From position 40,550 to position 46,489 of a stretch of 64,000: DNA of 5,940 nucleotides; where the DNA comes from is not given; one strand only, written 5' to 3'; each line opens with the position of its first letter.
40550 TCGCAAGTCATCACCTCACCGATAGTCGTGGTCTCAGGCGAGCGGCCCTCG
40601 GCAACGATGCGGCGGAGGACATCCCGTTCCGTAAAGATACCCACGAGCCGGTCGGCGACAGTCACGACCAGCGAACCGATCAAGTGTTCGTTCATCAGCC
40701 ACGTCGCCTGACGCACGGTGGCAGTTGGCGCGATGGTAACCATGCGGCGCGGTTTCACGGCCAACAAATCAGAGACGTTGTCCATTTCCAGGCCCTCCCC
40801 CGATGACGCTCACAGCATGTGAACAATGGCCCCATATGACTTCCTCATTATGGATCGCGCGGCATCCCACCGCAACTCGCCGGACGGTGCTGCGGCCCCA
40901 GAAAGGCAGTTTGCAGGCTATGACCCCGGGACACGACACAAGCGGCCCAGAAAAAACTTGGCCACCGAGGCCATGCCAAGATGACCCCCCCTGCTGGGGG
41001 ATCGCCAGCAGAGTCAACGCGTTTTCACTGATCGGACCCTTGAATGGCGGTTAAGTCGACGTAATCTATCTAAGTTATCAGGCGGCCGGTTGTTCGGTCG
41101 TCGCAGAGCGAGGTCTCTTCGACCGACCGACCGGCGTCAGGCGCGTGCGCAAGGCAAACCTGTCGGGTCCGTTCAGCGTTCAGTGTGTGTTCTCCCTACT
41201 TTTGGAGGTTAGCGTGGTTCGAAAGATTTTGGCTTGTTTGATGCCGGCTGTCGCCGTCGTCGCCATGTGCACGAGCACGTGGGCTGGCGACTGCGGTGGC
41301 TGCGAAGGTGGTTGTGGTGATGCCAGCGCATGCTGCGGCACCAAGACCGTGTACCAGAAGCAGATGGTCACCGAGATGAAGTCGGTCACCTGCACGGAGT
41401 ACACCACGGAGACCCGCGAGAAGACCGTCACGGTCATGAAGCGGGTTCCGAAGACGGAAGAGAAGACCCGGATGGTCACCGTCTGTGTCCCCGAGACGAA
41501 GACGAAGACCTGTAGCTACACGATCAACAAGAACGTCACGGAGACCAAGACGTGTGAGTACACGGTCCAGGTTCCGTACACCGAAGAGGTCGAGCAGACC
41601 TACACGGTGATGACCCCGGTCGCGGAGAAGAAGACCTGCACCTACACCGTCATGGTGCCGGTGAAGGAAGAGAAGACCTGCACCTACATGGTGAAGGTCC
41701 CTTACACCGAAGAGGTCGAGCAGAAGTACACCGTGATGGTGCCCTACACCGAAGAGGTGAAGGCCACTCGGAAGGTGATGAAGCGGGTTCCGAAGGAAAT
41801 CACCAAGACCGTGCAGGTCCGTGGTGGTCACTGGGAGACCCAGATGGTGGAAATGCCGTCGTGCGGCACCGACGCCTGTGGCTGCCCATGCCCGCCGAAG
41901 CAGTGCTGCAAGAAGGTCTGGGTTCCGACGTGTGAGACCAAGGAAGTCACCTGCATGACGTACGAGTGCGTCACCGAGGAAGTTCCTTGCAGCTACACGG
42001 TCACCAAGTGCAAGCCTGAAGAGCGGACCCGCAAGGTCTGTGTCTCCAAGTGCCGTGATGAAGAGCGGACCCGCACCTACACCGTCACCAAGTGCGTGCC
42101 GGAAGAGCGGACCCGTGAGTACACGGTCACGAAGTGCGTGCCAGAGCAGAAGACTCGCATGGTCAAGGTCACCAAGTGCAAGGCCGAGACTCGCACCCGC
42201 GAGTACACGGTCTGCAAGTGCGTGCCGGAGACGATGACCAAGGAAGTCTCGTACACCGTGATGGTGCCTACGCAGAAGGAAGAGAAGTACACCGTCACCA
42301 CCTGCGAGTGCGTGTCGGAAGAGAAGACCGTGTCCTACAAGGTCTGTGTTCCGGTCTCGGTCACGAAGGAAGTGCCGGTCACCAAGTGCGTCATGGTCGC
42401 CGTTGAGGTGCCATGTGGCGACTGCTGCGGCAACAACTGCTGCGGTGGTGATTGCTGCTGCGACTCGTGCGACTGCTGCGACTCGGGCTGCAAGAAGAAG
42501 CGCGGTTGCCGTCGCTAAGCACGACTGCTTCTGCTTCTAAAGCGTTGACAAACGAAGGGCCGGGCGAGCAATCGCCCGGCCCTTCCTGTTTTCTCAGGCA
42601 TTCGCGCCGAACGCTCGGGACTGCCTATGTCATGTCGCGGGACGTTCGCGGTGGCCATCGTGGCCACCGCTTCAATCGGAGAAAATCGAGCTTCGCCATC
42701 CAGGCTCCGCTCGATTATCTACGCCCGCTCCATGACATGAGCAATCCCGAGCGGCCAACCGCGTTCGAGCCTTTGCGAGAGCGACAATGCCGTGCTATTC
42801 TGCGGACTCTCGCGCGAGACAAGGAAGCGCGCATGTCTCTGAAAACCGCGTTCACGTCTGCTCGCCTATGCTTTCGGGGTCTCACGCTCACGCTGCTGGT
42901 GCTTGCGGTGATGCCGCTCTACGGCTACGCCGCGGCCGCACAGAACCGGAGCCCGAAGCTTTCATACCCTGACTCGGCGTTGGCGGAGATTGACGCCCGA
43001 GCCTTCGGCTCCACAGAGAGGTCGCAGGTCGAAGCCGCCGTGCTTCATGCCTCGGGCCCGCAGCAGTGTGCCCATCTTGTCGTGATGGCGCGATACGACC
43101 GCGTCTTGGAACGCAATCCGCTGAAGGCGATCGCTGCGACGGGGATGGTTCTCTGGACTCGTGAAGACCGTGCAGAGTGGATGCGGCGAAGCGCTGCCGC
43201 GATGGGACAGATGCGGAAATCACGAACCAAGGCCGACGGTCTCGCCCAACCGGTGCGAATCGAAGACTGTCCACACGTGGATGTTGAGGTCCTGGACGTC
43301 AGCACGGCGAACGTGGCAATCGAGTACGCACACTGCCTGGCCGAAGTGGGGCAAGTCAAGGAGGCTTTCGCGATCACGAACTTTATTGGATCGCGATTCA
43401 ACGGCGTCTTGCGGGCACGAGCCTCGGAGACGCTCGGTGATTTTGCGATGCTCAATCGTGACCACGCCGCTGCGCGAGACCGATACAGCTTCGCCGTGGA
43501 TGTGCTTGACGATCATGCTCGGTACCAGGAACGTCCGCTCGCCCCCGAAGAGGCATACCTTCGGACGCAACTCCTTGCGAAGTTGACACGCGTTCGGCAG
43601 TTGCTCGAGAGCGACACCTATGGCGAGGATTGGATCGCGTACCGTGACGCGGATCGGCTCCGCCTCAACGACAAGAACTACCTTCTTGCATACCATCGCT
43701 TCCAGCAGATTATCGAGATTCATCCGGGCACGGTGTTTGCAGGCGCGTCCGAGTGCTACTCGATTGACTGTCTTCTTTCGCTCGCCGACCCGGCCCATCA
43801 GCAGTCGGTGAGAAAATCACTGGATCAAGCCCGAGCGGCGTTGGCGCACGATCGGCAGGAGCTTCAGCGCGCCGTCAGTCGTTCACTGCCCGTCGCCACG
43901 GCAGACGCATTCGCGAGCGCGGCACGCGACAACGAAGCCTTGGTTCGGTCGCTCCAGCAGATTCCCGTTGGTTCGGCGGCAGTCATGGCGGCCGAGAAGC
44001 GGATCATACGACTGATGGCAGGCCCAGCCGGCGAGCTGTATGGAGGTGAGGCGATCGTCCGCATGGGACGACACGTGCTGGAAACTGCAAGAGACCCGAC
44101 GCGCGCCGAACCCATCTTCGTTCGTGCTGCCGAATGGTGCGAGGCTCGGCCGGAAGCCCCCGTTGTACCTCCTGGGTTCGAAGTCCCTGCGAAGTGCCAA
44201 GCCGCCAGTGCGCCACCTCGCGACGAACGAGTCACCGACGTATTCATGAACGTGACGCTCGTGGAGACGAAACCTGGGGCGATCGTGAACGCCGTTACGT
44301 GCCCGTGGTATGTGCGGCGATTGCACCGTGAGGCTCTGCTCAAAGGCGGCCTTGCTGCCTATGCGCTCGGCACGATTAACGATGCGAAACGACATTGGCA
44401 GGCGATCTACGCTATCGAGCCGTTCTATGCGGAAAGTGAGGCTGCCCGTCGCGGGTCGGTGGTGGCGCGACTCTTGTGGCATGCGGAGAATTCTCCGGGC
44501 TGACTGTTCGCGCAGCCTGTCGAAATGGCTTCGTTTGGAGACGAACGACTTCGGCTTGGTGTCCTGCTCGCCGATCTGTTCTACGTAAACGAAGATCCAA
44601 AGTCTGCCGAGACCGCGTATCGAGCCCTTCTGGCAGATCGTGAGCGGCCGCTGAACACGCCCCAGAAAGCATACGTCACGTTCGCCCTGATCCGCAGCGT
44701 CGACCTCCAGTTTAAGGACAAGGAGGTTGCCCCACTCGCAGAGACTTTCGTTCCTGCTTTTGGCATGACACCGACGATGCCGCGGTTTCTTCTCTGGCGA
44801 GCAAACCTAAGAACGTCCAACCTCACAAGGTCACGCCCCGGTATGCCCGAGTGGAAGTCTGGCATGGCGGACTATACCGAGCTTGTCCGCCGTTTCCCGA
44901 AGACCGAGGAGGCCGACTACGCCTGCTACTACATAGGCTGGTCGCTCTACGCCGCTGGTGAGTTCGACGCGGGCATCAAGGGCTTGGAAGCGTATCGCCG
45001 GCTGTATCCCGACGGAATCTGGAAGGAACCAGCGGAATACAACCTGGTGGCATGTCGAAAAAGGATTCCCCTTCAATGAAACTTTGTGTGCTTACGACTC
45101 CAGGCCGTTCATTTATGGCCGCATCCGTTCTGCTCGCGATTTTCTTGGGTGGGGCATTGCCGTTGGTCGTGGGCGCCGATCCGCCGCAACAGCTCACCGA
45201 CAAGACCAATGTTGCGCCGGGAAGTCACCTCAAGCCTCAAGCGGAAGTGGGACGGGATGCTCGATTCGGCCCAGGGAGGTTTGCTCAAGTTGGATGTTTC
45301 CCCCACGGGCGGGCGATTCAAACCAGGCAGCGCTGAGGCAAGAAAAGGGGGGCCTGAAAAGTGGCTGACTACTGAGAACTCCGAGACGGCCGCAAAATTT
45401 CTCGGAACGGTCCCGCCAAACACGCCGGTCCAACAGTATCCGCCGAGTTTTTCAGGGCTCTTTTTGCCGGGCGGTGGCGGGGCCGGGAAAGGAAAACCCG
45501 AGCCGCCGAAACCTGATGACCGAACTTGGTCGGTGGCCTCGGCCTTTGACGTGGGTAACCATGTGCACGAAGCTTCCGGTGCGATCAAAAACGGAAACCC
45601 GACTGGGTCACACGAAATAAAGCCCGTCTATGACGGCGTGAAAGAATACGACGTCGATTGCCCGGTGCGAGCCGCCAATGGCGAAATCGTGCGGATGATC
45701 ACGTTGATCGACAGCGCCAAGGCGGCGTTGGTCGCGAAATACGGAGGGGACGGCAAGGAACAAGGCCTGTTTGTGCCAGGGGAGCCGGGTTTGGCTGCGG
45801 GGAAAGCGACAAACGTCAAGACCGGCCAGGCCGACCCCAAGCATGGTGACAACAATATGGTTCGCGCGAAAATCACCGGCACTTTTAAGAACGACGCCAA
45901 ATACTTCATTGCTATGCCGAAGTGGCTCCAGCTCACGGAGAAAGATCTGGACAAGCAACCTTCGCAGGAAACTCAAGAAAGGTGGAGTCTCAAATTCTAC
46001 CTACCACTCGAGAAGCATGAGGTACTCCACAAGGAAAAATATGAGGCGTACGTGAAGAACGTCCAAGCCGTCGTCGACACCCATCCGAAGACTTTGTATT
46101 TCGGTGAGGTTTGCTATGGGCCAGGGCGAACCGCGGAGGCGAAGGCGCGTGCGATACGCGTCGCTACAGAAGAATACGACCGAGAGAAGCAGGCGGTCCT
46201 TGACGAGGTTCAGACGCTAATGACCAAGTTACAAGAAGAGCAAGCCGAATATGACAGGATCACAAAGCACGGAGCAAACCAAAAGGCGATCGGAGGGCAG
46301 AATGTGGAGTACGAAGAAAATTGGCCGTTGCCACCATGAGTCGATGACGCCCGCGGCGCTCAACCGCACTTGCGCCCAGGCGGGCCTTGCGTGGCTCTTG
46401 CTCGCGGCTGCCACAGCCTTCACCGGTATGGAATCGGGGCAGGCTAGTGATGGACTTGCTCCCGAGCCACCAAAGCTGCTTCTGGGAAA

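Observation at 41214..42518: YTV-repeat protein with three metallothionein-like cysteine clusters and strong expression signals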

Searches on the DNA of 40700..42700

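Call 46: search_rna_families(source=window, start=40700, end=42700, threshold=evalue, max_evalue=1)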
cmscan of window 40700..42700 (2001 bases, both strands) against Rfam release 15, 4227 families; matches with E-value up to 1: 5.
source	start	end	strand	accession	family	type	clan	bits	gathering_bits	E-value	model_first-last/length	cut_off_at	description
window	42472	42591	+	RF02346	ar35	Gene; sRNA;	-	26.3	45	0.02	1-144/144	no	Alphaproteobacterial sRNA ar35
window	41748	41795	+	RF01273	sR34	Gene; snRNA; snoRNA; CD-box;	-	20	40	0.98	1-54/54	no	Small nucleolar RNA sR34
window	42546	42593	+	RF03771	mir-341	Gene; miRNA;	-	19.5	90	0.73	1-96/96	no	mir-341 microRNA precursor family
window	42504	42589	+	RF02828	Scr3920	Gene; sRNA;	-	18.9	88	0.98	1-125/125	no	Streptomyces RNA 3920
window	42554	42590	-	RF02867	ncS011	Gene; sRNA;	-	18.2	48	0.067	168-204/207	no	Burkholderia sRNA 11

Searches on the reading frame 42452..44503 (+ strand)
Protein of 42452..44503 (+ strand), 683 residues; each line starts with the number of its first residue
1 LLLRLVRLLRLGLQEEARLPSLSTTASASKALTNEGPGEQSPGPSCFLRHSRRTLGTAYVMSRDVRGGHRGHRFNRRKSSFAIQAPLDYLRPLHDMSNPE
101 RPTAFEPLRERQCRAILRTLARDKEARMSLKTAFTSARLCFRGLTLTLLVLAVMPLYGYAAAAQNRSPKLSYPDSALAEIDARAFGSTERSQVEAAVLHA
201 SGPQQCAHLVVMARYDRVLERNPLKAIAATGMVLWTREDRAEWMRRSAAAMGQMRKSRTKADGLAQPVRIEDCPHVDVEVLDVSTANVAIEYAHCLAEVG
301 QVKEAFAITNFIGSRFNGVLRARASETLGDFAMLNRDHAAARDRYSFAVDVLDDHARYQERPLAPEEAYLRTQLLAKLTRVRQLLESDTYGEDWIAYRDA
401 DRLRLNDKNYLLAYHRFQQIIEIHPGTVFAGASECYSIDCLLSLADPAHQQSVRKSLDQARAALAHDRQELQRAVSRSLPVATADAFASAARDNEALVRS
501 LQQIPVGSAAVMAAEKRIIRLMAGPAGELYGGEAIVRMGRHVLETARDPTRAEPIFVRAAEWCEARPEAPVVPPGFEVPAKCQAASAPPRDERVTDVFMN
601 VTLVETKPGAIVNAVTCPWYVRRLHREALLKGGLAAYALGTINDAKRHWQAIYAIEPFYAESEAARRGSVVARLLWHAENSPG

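Call 22: search_protein_families(library=pfam, proteins=[window:42452-44503:+], max_evalue=0.001)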
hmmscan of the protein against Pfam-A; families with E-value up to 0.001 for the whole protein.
window:42452-44503:+ (683 aa): 0 families

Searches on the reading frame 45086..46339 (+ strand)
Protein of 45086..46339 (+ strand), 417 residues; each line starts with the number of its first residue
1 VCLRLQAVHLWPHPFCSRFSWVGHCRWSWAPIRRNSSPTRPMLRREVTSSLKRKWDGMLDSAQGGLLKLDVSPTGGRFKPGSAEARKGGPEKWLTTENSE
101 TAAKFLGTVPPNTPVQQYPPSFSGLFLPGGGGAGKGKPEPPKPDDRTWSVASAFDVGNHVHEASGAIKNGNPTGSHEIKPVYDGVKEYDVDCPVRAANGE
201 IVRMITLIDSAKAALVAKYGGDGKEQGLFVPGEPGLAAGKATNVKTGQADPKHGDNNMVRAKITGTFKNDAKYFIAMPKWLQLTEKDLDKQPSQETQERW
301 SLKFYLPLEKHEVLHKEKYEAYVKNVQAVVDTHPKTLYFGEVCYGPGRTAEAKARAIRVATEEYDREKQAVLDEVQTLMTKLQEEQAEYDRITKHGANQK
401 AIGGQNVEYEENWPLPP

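Call 22: search_protein_families(library=pfam, proteins=[window:45086-46339:+], max_evalue=0.001)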
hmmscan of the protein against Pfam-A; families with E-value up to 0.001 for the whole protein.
window:45086-46339:+ (417 aa): 1 family
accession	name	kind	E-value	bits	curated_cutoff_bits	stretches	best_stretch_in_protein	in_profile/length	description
PF06037.17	DUF922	-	0.00024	21.7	27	0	272-396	61-153/153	Bacterial protein of unknown function (DUF922)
